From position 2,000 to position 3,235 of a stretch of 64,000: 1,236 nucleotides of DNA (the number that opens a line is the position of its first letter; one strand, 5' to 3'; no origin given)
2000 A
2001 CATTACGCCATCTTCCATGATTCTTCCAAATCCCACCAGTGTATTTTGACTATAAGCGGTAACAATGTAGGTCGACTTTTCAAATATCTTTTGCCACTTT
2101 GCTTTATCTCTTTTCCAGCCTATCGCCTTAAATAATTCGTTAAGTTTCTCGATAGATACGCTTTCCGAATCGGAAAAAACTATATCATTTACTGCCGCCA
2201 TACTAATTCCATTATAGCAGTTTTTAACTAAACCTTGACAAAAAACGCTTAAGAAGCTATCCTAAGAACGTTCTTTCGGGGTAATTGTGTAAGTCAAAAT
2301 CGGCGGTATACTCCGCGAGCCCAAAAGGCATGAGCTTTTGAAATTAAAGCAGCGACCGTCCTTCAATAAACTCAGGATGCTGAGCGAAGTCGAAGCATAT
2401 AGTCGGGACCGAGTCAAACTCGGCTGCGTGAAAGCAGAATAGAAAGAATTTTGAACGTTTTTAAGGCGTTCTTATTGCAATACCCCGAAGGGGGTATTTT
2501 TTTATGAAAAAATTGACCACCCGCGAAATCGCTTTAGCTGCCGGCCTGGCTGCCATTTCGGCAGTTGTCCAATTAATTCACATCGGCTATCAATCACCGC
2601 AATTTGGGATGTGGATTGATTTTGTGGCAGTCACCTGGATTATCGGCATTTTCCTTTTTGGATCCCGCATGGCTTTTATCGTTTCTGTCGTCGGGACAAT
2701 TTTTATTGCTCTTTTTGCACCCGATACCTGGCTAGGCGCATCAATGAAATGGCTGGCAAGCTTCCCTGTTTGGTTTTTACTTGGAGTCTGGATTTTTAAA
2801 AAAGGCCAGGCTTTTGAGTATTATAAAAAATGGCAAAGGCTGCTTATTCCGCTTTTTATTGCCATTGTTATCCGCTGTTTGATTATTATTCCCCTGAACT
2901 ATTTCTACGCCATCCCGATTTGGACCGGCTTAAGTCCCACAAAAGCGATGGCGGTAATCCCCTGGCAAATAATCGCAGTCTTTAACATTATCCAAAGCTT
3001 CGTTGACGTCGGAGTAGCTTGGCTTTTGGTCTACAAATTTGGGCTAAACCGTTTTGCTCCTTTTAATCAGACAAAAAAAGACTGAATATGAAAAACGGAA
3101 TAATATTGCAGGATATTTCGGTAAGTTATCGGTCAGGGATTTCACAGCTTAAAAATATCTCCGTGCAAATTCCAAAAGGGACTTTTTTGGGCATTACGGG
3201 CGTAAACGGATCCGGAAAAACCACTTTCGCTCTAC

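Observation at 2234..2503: Long structured leader with an RBS-sequestering terminator upstream of an ECF transporter operon: candidate riboswitch of unrecognised class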

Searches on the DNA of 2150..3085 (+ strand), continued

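Call 55: search_with_rna_model(model_id=R1, sources=[L119, L120, L121, L122, L123, L124, L125, L126, L127, L128, L129, L130, L131, L132, L133, L134, L135, L136, L137, L138, L139, L140, L141, L142, L143, L144, L145, L146, L147, L148, L043, L044, L045, L046, L052, L054, L055, L056, L057, L058, L059, L060], max_evalue=0.01)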
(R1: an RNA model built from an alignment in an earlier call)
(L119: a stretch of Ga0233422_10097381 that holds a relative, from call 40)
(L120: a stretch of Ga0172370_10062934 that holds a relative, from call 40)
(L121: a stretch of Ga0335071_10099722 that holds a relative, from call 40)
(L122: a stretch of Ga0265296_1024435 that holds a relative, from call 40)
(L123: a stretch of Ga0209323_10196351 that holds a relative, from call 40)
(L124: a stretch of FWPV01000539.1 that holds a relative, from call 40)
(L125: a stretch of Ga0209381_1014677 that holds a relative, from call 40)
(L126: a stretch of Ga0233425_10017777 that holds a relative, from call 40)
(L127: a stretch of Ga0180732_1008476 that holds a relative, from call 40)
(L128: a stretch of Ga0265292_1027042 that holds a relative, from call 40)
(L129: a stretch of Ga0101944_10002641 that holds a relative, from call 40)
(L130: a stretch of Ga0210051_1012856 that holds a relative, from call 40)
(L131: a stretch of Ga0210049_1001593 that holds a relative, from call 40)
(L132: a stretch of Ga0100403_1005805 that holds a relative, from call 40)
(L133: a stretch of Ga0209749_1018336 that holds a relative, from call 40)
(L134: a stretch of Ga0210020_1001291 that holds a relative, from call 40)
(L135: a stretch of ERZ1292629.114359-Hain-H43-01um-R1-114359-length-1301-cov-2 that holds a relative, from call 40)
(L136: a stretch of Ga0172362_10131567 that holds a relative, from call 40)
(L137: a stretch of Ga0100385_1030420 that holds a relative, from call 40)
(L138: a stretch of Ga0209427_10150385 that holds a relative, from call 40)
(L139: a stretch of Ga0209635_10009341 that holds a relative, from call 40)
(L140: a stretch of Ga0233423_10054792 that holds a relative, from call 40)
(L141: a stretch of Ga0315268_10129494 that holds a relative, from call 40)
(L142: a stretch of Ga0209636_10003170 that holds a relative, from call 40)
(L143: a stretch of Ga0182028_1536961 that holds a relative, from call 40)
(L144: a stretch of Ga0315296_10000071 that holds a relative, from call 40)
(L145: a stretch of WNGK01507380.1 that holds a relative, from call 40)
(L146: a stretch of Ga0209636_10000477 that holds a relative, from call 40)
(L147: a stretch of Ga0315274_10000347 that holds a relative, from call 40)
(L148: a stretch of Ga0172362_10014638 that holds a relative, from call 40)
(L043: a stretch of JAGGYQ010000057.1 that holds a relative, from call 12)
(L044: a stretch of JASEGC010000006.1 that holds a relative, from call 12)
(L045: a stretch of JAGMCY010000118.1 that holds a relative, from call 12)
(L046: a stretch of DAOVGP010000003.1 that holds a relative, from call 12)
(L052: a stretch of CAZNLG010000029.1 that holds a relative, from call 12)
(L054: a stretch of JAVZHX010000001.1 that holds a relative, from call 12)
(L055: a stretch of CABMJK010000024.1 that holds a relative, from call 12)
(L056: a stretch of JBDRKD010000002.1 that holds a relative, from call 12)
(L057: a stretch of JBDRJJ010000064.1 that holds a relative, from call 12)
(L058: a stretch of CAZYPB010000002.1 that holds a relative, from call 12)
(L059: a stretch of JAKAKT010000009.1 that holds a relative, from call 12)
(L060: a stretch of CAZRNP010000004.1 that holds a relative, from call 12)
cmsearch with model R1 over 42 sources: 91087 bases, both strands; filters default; matches with E-value up to 0.01: 7.
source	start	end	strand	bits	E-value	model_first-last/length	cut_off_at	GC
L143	515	641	+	125.9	6.3e-26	1-128/128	no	0.43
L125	493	624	+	124.5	1.3e-25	1-128/128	no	0.41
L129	493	624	+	124.5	1.3e-25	1-128/128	no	0.41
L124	463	619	+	98.3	8.2e-20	1-128/128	no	0.46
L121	487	648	+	82.9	2.1e-16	1-128/128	no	0.51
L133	437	618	+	39.5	8.6e-07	1-128/128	no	0.46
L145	582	631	+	23.1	0.0037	1-128/128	no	0.24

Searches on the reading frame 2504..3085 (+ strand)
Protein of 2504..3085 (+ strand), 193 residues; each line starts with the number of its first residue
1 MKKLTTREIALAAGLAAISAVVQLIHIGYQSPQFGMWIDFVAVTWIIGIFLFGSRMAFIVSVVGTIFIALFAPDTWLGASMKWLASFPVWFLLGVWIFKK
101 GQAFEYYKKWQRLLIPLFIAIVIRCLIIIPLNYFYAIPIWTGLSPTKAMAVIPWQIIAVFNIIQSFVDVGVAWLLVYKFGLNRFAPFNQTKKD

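Call 7: search_protein_families(library=pfam, proteins=[window:2504-3085:+])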
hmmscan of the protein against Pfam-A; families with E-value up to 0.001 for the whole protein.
window:2504-3085:+ (193 aa): 1 family
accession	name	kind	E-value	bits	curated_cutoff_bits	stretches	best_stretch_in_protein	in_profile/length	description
PF12822.12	ECF_trnsprt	-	2.1e-08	34.8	30.7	1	8-176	2-165/169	ECF transporter, substrate-specific component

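Call 9: find_homologous_proteins(query=window:2504-3085:+)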
Query window:2504-3085:+ (193 aa): 311 proteins with E <= 0.001 among 897 candidates; the best 120 are listed.
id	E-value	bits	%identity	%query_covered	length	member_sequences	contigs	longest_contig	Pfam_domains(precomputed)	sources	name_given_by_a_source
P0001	2.9e-120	417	100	100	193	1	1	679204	PF12822.13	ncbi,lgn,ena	-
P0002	3.2e-105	368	86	100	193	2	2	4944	PF12822.13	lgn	-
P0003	4.6e-101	355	83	100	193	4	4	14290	PF12822.13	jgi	jgi:riboflavin transporter FmnP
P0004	4.6e-100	352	87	96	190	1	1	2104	PF12822.13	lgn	-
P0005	6.1e-100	351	82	100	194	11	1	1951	PF12822.13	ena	-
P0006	1.0e-99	350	82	100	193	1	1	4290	PF12822.13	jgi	jgi:riboflavin transporter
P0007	3.4e-99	349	80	100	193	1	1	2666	PF12822.13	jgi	jgi:riboflavin transporter FmnP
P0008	4.6e-99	348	80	100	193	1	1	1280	PF12822.13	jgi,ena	-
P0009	7.7e-99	348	81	100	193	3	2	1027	PF12822.13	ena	-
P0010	1.5e-98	347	80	100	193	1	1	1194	PF12822.13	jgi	-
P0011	1.9e-98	346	81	100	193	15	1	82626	PF12822.13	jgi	jgi:riboflavin transporter FmnP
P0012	1.1e-96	341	79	100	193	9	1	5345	PF12822.13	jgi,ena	-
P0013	1.8e-96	340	79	98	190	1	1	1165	PF12822.13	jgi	jgi:riboflavin transporter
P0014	2.9e-94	333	77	100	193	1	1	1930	PF12822.13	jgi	jgi:riboflavin transporter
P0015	1.2e-88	314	72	100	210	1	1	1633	PF12822.13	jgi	jgi:riboflavin transporter FmnP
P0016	1.2e-87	311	74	97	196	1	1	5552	PF12822.13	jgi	jgi:riboflavin transporter FmnP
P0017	1.4e-85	304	73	96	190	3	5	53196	PF12822.13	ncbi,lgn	ncbi:MAG TPA: ECF transporter S component [Patescibacteria group bacterium]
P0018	4.5e-83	296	72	95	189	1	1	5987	PF12822.13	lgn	-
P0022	2.3e-81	290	72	95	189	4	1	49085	PF12822.13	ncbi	-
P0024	7.6e-81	289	68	99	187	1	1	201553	PF12822.13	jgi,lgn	jgi:riboflavin transporter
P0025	5.3e-80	286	67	100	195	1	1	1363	PF12822.13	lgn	-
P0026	1.1e-77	278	68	95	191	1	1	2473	PF12822.13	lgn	-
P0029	6.3e-77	276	64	98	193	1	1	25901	PF12822.13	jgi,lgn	-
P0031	2.3e-75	271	64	95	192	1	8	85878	PF12822.13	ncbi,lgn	-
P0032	7.6e-75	269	65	94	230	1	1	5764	PF12822.13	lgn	-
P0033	1.0e-74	269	64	98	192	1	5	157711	PF12822.13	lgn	-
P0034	1.3e-74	268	64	98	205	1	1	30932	PF12822.13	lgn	-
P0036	2.5e-74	267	65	95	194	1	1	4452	PF12822.13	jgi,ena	-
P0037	2.6e-74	267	65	96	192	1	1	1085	PF12822.13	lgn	-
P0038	2.8e-74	267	63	95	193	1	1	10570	PF12822.13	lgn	-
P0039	3.4e-74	267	60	98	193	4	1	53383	PF12822.13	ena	-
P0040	4.1e-74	267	64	95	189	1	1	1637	PF12822.13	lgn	-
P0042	1.1e-73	265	63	96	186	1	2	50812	PF12822.13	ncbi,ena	-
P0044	1.6e-73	265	65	98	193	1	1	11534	PF12822.13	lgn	-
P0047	2.2e-72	261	61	98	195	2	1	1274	PF12822.13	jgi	jgi:riboflavin transporter FmnP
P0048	2.7e-72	261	66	95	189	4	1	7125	PF12822.13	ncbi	-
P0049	3.3e-72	261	66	95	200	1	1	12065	PF12822.13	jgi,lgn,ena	-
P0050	4.0e-72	260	64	95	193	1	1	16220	PF12822.13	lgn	-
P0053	5.3e-72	260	60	95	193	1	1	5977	PF12822.13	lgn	-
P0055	8.2e-72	259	61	95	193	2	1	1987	PF12822.13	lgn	-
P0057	2.3e-71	258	63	97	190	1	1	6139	PF12822.13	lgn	-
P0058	4.0e-71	257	63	95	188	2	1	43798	PF12822.13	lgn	-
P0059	4.6e-71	257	66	95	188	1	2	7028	PF12822.13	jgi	-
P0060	4.8e-71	257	63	96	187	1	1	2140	PF12822.13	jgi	jgi:riboflavin transporter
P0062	5.0e-71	257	60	95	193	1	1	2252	PF12822.13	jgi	jgi:riboflavin transporter FmnP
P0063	5.1e-71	257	64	97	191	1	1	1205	PF12822.13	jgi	-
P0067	3.7e-70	254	60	98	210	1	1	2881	PF12822.13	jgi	jgi:riboflavin transporter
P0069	4.0e-70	254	63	95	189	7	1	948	PF12822.13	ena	-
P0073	1.9e-69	252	58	99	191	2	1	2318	PF12822.13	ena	-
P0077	4.1e-69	250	62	95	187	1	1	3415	PF12822.13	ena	-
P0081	6.5e-69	250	61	95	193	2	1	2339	PF12822.13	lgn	-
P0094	4.5e-68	247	61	96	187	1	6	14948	PF12822.13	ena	-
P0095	5.1e-68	247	63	95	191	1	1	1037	PF12822.13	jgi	jgi:riboflavin transporter FmnP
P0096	6.8e-68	246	59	96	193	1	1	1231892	PF12822.13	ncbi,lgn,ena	-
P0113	3.2e-66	241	59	96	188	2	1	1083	PF12822.13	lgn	-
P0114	3.9e-66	241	58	98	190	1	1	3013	PF12822.13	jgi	jgi:riboflavin transporter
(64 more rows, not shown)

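Call 10: search_protein_families(library=ncbifam, proteins=[window:2504-3085:+], max_evalue=0.01)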
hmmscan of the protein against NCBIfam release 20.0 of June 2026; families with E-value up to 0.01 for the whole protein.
window:2504-3085:+ (193 aa): 1 family
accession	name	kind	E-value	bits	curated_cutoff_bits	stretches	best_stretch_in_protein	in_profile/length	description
NF046054.1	memb_MPN527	equivalog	4.5e-06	26.9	80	1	6-140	2-142/211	MPN527 family putative ECF transporter permease subunit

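Call 12: find_related_loci(query=A1, collection=genome_contigs, flank=1500)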
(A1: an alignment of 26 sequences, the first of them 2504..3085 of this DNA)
Query A1 (193 aa) in genome_contigs; peptide patterns used: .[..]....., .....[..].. (x = any residue, [..] = any of these).
116 stretches matched a pattern; 60 encode a relative of the query (tblastn E <= 1e-3); 60 distinct loci.
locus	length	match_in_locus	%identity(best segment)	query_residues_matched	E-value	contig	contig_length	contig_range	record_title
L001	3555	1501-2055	73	2-186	1e-90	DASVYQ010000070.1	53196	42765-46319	MAG TPA_asm: Patescibacteria group bacterium isolate SMAG_U2606 k141_749251, whole genome shotgun sequence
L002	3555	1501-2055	70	2-186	7e-89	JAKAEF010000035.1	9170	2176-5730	MAG: bacterium isolate WY1.bin131 NODE_12374_length_9170_cov_1.506137, whole genome shotgun sequence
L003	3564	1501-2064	63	2-189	1e-79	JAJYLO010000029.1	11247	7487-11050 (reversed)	MAG: bacterium isolate DBS2-1.bin80 NODE_11039_length_11247_cov_3.206655, whole genome shotgun sequence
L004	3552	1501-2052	72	2-185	8e-79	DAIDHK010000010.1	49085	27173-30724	MAG TPA_asm: Candidatus Levyibacteriota bacterium isolate clean343 NODE_10_length_49085_cov_11.878857, whole genome shot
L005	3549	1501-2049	63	2-184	8e-78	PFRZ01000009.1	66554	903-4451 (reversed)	MAG: Candidatus Roizmanbacteria bacterium CG_4_9_14_0_2_um_filter_35_15 CG_4_9_14_0.2_um_filter_scaffold_357_c, whole ge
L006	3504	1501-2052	63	2-185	4e-77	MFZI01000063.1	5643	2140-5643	MAG: Candidatus Roizmanbacteria bacterium RIFCSPHIGHO2_01_FULL_39_8 rifcsphigho2_01_scaffold_45137, whole genome shotgun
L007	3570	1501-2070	57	1-190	1e-75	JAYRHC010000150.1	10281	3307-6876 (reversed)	MAG: Candidatus Woesebacteria bacterium isolate SZ_szas25bin.14 k141_1617264, whole genome shotgun sequence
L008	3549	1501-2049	67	3-185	3e-75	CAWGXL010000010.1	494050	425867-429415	MAG: uncultured bacterium isolate MFD09206.bin.2.20 genome assembly, contig: contig_853, whole genome shotgun sequence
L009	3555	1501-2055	59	1-185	3e-75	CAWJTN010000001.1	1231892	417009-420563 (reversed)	MAG: Candidatus Roizmanbacteria bacterium isolate MFD04408.bin.1.61 genome assembly, contig: contig_30883, whole genome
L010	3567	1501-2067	59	2-193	1e-74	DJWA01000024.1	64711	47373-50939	MAG TPA_asm: Candidatus Roizmanbacteria bacterium UBA6242 UBA6242_contig_35793, whole genome shotgun sequence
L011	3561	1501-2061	59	1-185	4e-74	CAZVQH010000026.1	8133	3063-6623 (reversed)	MAG TPA_asm: uncultured Gammaproteobacteria bacterium isolate binchicken_co269_157 genome assembly, contig: NODE_9159_le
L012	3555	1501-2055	62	1-185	8e-74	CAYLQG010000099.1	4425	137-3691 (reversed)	MAG TPA_asm: uncultured Gammaproteobacteria bacterium isolate binchicken_co54_478 genome assembly, contig: NODE_38539_le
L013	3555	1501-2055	63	1-185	9e-74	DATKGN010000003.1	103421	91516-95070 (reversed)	MAG TPA_asm: Patescibacteria group bacterium isolate SMAG_U14552 k141_186961, whole genome shotgun sequence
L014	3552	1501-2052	59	2-185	2e-73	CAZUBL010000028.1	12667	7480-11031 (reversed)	MAG TPA_asm: uncultured Gammaproteobacteria bacterium isolate SRP193661_co1_195 genome assembly, contig: NODE_4967_lengt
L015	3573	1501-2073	59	2-192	1e-71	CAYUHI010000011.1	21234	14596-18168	MAG TPA_asm: uncultured Gammaproteobacteria bacterium isolate SRP342105_co1_69 genome assembly, contig: NODE_3301_length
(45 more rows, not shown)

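Call 17: find_encoding_contigs(protein=P0001, flank=1500, max_places=3)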
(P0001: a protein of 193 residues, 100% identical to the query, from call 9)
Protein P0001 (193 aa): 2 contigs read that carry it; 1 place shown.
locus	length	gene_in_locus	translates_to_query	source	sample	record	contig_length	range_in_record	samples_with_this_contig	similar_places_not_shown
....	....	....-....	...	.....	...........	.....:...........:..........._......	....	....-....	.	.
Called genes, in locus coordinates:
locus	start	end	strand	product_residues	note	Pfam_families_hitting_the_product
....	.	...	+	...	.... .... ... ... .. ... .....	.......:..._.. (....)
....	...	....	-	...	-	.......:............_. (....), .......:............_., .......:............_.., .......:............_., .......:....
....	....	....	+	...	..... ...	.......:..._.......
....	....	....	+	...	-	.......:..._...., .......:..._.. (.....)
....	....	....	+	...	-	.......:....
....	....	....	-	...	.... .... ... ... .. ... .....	-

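Call 18: find_encoding_contigs(protein=P0002, flank=1500, max_places=3)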
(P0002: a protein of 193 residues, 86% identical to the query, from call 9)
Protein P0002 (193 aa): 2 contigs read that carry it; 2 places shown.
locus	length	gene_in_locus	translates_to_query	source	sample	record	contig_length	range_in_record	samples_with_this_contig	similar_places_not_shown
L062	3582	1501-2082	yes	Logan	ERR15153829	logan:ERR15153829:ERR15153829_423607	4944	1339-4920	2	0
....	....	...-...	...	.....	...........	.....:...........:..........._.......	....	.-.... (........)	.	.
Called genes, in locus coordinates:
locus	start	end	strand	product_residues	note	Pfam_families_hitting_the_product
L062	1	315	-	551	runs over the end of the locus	?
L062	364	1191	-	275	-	PF04240:Caroten_synth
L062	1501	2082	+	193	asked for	PF12822:ECF_trnsprt (weak)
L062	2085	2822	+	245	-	PF00005:ABC_tran, PF13166:AAA_13 (faint), PF13304:AAA_21 (faint)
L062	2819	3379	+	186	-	PF02361:CbiQ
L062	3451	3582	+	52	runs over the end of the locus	?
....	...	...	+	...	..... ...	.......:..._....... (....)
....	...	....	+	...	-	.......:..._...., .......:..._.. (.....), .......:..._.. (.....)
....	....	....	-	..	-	-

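Call 19: find_encoding_contigs(protein=P0003, flank=1500, max_places=4)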
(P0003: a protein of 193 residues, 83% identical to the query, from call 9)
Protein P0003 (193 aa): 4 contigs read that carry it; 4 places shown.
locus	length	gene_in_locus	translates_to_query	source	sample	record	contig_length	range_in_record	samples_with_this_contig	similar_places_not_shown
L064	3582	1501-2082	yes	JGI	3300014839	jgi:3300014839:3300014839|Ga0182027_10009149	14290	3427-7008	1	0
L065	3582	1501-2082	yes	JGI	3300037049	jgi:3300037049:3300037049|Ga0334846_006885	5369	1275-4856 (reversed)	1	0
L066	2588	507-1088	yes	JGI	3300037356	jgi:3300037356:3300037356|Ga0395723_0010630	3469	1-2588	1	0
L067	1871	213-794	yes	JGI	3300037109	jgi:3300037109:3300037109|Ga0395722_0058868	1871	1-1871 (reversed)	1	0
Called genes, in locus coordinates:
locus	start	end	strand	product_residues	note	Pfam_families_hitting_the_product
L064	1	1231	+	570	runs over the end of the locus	PF13231:PMT_2 (weak)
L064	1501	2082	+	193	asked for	PF12822:ECF_trnsprt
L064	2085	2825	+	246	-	PF00005:ABC_tran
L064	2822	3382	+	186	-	PF02361:CbiQ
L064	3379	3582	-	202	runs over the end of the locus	PF13419:HAD_2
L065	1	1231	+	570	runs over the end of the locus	PF13231:PMT_2 (weak)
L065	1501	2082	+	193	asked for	PF12822:ECF_trnsprt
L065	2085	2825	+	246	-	PF00005:ABC_tran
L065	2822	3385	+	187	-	PF02361:CbiQ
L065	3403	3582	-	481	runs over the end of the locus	-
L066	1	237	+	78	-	?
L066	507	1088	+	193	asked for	PF12822:ECF_trnsprt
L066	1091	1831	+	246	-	PF00005:ABC_tran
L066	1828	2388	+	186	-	PF02361:CbiQ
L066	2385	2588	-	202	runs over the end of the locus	PF13419:HAD_2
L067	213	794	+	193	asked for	PF12822:ECF_trnsprt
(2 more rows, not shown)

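Call 20: find_encoding_contigs(protein=P0011, flank=1500, max_places=3)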
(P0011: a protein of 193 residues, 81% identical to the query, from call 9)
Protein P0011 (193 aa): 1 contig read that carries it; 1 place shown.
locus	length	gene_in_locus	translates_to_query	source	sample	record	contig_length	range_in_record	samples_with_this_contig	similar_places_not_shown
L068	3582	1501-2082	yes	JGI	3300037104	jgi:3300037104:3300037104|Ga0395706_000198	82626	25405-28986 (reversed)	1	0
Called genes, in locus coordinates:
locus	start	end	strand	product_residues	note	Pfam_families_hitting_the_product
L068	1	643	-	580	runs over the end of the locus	PF02366:PMT (weak), PF13231:PMT_2 (weak)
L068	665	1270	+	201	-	-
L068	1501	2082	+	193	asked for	PF12822:ECF_trnsprt (weak)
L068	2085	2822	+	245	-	PF00005:ABC_tran, PF13166:AAA_13 (faint)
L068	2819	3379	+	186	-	PF02361:CbiQ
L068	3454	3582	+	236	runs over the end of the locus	PF00535:Glycos_transf_2, PF10111:Glyco_tranf_2_2, PF13641:Glyco_tranf_2_3 (weak)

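Call 40: find_related_loci(query=window:2504-3085:+, collection=metagenome_contigs, flank=700)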
Query window:2504-3085:+ (193 aa) in metagenome_contigs; peptide patterns used: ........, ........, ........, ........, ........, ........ (x = any residue, [..] = any of these).
252 stretches matched a pattern; 101 encode a relative of the query (tblastn E <= 1e-3); the best 80 are kept; 80 distinct loci.
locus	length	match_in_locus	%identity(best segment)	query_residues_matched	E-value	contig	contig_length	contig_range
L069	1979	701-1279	84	1-193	8e-112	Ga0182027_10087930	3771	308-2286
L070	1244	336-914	80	1-193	7e-112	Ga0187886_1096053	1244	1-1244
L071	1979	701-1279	79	1-193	1e-103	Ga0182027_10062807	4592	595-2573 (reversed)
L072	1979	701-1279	83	1-193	7e-99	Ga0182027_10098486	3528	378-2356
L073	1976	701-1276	83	1-193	4e-97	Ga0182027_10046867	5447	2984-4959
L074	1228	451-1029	81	1-193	2e-99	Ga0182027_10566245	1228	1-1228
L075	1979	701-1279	83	1-193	1e-91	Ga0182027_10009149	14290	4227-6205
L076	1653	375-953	82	1-193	7e-92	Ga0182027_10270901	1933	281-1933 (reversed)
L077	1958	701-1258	84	1-186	1e-88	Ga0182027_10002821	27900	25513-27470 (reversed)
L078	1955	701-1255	81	1-185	4e-82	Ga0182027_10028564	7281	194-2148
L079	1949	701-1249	63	2-184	2e-78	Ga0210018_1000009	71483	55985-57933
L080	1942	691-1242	66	2-185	9e-79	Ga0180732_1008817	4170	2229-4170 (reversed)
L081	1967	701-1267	62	1-189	3e-79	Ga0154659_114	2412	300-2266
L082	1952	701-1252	63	2-185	2e-77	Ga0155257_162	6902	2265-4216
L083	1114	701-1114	83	1-138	2e-76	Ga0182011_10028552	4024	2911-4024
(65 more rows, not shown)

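Call 47: search_solved_structures(query=A1, max_evalue=1)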
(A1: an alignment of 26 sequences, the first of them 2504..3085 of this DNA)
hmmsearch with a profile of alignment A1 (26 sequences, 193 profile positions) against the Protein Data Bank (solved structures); distinct sequences matched with E-value up to 1: 1.
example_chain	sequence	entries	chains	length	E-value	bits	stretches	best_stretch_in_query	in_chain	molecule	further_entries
3p5n_A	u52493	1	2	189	1.2e-07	35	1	8-180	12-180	Riboflavin uptake protein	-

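Call 54: list_cluster_members(proteins=[P0001])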
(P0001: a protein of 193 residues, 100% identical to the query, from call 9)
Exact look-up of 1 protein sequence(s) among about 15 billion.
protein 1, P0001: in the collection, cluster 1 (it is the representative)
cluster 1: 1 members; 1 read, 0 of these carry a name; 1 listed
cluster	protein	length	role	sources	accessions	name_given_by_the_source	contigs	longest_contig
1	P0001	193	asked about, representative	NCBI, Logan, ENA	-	-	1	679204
